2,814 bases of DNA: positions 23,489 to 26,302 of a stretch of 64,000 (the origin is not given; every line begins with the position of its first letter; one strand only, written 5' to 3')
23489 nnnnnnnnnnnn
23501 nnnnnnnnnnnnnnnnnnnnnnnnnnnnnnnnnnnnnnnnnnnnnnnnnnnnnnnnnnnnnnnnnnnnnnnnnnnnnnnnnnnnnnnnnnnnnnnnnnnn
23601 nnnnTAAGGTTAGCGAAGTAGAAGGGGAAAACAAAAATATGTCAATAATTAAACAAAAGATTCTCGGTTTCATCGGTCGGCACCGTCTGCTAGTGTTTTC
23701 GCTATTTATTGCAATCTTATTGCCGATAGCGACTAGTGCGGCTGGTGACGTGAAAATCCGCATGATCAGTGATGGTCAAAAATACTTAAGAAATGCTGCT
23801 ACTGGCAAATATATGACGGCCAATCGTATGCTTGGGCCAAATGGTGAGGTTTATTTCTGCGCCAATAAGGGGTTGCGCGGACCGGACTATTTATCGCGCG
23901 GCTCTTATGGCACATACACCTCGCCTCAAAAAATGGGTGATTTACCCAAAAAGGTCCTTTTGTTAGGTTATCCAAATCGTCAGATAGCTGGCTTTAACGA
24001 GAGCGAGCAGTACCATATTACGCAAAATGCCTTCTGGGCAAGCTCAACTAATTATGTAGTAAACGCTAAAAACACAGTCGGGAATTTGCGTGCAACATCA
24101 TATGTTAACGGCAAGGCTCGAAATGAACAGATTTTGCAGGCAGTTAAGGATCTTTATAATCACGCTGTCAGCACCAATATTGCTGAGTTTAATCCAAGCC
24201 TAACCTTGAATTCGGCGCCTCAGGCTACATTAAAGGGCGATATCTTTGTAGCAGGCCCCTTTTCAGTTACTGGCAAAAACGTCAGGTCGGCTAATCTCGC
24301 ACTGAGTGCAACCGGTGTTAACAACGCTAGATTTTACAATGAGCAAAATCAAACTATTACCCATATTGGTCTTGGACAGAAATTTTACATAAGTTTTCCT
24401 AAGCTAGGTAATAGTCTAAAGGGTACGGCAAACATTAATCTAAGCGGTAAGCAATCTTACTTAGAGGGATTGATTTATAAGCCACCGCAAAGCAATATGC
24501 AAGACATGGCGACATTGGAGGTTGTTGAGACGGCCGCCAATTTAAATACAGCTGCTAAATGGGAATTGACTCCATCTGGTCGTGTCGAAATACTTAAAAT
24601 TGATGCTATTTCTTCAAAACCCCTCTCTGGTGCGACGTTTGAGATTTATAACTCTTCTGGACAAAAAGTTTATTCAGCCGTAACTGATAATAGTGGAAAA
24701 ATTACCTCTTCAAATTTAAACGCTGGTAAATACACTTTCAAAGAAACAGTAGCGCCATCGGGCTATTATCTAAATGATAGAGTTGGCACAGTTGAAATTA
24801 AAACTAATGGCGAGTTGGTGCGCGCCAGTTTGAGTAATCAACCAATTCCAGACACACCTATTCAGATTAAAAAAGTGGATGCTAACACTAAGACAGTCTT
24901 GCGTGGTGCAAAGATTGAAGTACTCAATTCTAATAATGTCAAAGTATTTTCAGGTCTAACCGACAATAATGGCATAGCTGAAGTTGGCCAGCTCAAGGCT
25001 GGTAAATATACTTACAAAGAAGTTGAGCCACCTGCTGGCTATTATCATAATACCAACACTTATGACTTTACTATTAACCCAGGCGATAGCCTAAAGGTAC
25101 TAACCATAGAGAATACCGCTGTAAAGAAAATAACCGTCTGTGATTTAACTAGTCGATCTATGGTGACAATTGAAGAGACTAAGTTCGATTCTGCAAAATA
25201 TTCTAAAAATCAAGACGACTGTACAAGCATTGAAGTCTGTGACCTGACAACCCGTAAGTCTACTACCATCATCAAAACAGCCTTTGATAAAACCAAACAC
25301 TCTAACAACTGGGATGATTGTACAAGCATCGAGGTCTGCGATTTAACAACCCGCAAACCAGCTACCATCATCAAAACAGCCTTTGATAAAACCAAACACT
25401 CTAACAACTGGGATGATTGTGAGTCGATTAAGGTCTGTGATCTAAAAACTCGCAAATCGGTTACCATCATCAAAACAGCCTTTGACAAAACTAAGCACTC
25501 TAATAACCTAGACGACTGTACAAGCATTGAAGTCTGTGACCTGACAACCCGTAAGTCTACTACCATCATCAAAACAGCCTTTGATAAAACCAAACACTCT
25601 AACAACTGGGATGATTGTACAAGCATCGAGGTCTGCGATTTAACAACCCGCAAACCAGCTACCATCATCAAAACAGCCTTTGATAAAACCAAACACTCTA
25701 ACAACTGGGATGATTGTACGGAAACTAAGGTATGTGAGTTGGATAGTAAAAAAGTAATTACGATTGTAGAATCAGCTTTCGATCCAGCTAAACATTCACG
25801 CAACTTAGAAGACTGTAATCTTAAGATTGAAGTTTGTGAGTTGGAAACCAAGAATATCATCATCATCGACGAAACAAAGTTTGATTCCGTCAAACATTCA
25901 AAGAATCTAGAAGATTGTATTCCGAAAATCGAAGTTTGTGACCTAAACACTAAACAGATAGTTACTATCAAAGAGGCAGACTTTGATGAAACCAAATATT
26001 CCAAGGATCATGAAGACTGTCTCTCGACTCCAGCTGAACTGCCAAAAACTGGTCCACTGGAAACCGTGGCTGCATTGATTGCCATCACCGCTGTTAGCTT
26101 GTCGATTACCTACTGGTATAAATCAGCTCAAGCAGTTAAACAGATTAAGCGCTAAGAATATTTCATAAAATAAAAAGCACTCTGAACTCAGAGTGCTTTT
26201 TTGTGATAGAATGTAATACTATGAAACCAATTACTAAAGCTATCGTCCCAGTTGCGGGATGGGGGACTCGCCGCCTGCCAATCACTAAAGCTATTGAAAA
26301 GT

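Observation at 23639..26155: LPXTG adhesin with a predicted internal Cys-Gln thioester warhead next to giant gene copy 1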

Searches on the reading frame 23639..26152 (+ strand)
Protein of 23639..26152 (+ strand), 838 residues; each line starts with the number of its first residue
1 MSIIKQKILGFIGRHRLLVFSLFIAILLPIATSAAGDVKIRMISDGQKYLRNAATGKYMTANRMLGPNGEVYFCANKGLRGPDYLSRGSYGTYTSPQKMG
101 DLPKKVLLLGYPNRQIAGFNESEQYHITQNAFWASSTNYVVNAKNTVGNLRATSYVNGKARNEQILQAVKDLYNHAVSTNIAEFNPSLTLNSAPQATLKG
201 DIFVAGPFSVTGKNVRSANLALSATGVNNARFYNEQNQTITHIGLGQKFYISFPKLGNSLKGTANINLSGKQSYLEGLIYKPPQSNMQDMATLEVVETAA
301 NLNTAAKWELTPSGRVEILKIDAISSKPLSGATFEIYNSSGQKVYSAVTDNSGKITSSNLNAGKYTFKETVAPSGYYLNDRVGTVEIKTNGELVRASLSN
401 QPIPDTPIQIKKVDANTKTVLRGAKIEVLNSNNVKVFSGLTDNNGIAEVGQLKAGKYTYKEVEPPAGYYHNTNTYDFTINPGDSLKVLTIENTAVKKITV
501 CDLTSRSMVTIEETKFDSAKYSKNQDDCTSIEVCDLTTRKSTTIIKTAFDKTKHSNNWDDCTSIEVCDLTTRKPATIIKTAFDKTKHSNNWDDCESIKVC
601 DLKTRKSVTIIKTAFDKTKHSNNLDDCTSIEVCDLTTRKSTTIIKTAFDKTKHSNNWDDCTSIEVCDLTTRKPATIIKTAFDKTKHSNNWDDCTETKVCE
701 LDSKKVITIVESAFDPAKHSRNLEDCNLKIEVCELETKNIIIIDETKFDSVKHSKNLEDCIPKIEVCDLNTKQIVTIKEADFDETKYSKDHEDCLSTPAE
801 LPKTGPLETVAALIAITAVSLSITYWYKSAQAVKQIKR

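Call 3: search_protein_families(library=pfam, proteins=[window:23639-26152:+], max_evalue=10)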
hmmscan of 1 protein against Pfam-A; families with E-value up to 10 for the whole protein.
window:23639-26152:+ (838 aa): 14 families
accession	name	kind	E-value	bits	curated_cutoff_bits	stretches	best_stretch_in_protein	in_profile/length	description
PF17802.7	SpaA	-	3.6e-40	136.5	23.1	2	314-401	1-90/91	Prealbumin-like fold domain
PF13620.12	CarboxypepD_reg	-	4.7e-10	40.1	32.3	2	322-368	8-53/82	Carboxypeptidase regulatory-like domain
PF11974.14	bMG3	-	9.6e-09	35.6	34.9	2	325-361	24-61/103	Bacterial alpha-2-macroglobulin MG3 domain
PF17210.9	SdrD_B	-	2.2e-07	31.5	29.7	2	326-379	21-73/112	SdrD B-like domain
PF08341.16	TED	-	9.7e-06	26.4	22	1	73-176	3-100/102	Thioester domain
PF19403.5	SpaA_2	-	0.00018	22.5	25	1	340-377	31-68/96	Prealbumin-like fold domain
PF13585.12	CHU_C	-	0.012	16.2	27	1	314-365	13-66/86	CHU_C Type IX secretion signal domain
PF14686.12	fn3_3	-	0.016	15.4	24.4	1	331-366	13-48/75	Polysaccharide lyase family 4, domain II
PF18962.6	Por_Secre_tail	-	0.03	15.1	27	1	319-368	10-61/75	Secretion system C-terminal sorting domain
PF02927.20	CelD_N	-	0.05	14.8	24.6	1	331-379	29-80/86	Cellulase N-terminal ig-like domain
PF23085.1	RRM_PARP14_3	-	0.12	12.9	24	0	528-566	1-37/82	PARP14, third RRM domain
PF15253.11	STIL_N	-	0.28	10.5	27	1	504-585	103-186/404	SCL-interrupting locus protein N-terminus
PF25315.1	BPTI_nem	-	1.9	9.1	27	0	568-596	21-49/77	BPTI-like like domain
PF01929.23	Ribosomal_L14e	-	2.7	9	30.5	0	529-560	13-43/75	Ribosomal protein L14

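Call 4: search_protein_families(library=ncbifam, proteins=[window:23639-26152:+], max_evalue=10)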
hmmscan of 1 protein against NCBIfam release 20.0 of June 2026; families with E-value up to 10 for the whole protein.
window:23639-26152:+ (838 aa): 4 families
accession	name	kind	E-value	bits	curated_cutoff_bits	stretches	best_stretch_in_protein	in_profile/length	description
TIGR04183.1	Por_Secre_tail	domain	7e-05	22.7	23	1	326-368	15-57/72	T9SS type A sorting domain-containing protein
NF058648.1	ECF_sub_HI1622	equivalog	0.026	14.5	100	1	326-366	36-77/180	NikL family nickel/cobalt ECF transporter subunit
TIGR03934.1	TQXA_dom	domain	0.074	13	30.4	1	105-136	4-38/42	TQXA domain-containing protein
NF009761.0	PRK13262.1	equivalog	0.12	12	453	0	656-692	82-118/231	urease accessory protein UreE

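Call 5: search_solved_structures(query=window:23639-26152:+, max_evalue=10, show_alignments=3)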
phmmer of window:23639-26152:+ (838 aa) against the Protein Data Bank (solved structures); distinct sequences matched with E-value up to 10: 30.
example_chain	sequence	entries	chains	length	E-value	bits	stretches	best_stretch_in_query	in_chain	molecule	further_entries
6fwv_A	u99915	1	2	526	6.5e-40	140.3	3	313-414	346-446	Collagen Adhesion protein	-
4oq1_A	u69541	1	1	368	3.6e-12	48.5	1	326-500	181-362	Cell wall surface anchor family protein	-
8bdw_A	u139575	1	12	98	2.2e-11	45.9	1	313-404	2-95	Cell surface adherence protein,collagen-binding domain, LPXTG-motif cell wall anchor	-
3kpt_A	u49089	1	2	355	2.6e-09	39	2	314-393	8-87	Collagen adhesion protein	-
3rkp_A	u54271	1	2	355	3.1e-09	38.8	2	314-393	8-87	Collagen adhesion protein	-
4p0d_A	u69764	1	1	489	1.1e-07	33.7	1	403-480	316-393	Trypsin-resistant surface T6 protein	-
2ww8_A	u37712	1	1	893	1.1e-06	30.4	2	316-393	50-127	CELL WALL SURFACE ANCHOR FAMILY PROTEIN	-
2x5p_A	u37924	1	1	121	2.2e-06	29.4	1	321-382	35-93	FIBRONECTIN BINDING PROTEIN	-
4mls_A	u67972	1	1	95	4.2e-06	28.5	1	325-382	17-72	Fibronectin binding protein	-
9vo5_B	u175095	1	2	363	4.9e-06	28.2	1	283-458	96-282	SpaA-like prealbumin fold domain-containing protein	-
4mli_A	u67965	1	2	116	5.8e-06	28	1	325-382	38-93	Fibronectin binding protein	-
9oj3_A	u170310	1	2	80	2e-05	26.2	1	326-379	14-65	Fibronectin binding protein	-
6m7c_A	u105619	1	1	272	4.1e-05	25.2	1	306-401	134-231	Pilus assembly protein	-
8qcf_L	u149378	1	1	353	4.1e-05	25.2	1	325-382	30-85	Superkiller protein 7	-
7bvx_A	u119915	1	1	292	5.3e-05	24.8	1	305-401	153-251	Pilus assembly protein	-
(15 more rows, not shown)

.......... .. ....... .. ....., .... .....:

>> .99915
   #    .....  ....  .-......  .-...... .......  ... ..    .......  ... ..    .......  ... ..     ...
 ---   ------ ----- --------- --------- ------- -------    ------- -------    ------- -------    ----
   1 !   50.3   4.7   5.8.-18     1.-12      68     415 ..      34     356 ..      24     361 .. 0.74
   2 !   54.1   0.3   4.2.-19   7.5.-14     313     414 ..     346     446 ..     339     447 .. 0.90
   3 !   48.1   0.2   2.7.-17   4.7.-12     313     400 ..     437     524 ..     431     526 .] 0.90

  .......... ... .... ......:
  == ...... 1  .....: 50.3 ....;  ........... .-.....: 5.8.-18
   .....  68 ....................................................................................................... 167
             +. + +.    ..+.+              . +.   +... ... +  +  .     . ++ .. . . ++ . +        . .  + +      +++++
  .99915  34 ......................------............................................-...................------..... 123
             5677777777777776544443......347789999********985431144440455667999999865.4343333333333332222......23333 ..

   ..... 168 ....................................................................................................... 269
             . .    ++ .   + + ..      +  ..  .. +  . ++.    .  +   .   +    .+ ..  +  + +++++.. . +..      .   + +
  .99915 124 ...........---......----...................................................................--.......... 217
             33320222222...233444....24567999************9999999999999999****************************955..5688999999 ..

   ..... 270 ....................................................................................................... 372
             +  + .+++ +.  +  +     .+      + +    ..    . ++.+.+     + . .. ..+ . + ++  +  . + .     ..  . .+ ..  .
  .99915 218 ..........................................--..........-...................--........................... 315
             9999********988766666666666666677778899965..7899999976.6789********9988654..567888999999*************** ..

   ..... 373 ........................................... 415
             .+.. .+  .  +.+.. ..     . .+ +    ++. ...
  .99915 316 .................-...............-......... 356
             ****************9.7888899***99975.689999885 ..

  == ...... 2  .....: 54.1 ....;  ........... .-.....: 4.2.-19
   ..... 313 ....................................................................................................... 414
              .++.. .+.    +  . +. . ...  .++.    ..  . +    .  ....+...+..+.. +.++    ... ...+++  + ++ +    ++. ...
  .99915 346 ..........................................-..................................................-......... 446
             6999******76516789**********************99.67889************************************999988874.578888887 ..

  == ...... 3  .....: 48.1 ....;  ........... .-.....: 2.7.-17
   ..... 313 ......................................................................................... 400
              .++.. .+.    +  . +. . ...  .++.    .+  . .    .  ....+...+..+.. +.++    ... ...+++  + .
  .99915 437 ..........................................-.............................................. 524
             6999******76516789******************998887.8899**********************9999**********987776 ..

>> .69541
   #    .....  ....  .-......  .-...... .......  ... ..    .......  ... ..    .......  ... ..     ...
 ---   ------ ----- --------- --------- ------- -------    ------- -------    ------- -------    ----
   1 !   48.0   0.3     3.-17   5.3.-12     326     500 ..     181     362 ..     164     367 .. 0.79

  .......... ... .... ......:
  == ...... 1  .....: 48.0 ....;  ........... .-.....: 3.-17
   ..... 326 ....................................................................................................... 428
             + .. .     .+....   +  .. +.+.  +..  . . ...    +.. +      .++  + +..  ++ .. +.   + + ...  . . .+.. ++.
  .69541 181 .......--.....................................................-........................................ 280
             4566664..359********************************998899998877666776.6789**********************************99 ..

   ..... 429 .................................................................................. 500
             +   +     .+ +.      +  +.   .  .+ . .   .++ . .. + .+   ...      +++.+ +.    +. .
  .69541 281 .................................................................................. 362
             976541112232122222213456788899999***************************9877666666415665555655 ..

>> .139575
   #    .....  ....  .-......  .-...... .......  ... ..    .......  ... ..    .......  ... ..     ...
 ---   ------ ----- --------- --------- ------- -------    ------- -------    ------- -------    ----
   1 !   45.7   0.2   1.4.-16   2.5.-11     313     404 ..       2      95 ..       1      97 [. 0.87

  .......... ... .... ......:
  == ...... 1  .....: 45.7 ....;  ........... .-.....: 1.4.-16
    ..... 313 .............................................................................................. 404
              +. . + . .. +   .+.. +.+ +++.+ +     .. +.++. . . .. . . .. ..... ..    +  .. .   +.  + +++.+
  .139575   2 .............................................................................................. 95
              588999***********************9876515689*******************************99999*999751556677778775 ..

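Call 44: find_encoding_contigs(protein=window:23639-26152:+, flank=10000, max_places=4)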
Protein window:23639-26152:+ (838 aa): 4 contigs read that carry it; 2 places shown.
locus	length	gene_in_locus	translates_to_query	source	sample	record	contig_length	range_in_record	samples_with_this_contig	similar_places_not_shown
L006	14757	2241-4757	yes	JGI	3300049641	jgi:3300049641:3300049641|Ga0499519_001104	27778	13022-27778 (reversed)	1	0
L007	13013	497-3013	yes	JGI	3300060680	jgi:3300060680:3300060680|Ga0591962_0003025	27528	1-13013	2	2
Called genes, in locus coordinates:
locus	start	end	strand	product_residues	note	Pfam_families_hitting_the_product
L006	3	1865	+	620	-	?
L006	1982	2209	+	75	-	-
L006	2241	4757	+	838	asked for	PF11974:bMG3 (faint), PF08341:TED (faint), PF13620:CarboxypepD_reg (faint), PF17802:SpaA, PF17210:SdrD_B (faint), PF17802:SpaA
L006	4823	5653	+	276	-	PF00483:NTP_transferase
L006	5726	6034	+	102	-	PF00829:Ribosomal_L21p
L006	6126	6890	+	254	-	PF00142:Fer4_NifH (weak), PF01656:CbiA, PF02374:ArsA_ATPase, PF06564:CBP_BcsQ, PF09140:MipZ, PF10609:ParA, PF13614:AAA_31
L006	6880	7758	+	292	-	PF02195:ParB_N, PF17762:HTH_ParB, PF23552:ParB_C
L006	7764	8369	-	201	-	PF10502:Peptidase_S26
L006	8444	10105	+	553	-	PF03816:LytR_cpsA_psr, PF13399:LytR_C (weak)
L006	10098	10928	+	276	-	-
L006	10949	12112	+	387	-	PF00089:Trypsin, PF13365:Trypsin_2, PF00595:PDZ (weak), PF13180:PDZ_2, PF17820:PDZ_6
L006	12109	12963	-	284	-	PF08242:Methyltransf_12 (faint), PF13649:Methyltransf_25 (faint), PF17827:PrmC_N, PF06325:PrmA (weak), PF05175:MTS, PF13847:Methyltransf_31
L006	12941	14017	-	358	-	PF03462:PCRF, PF00472:RF-1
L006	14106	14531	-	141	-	PF01197:Ribosomal_L31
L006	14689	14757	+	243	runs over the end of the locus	PF00318:Ribosomal_S2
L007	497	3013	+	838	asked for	PF11974:bMG3 (faint), PF08341:TED (faint), PF13620:CarboxypepD_reg (faint), PF17802:SpaA, PF17210:SdrD_B (faint), PF17802:SpaA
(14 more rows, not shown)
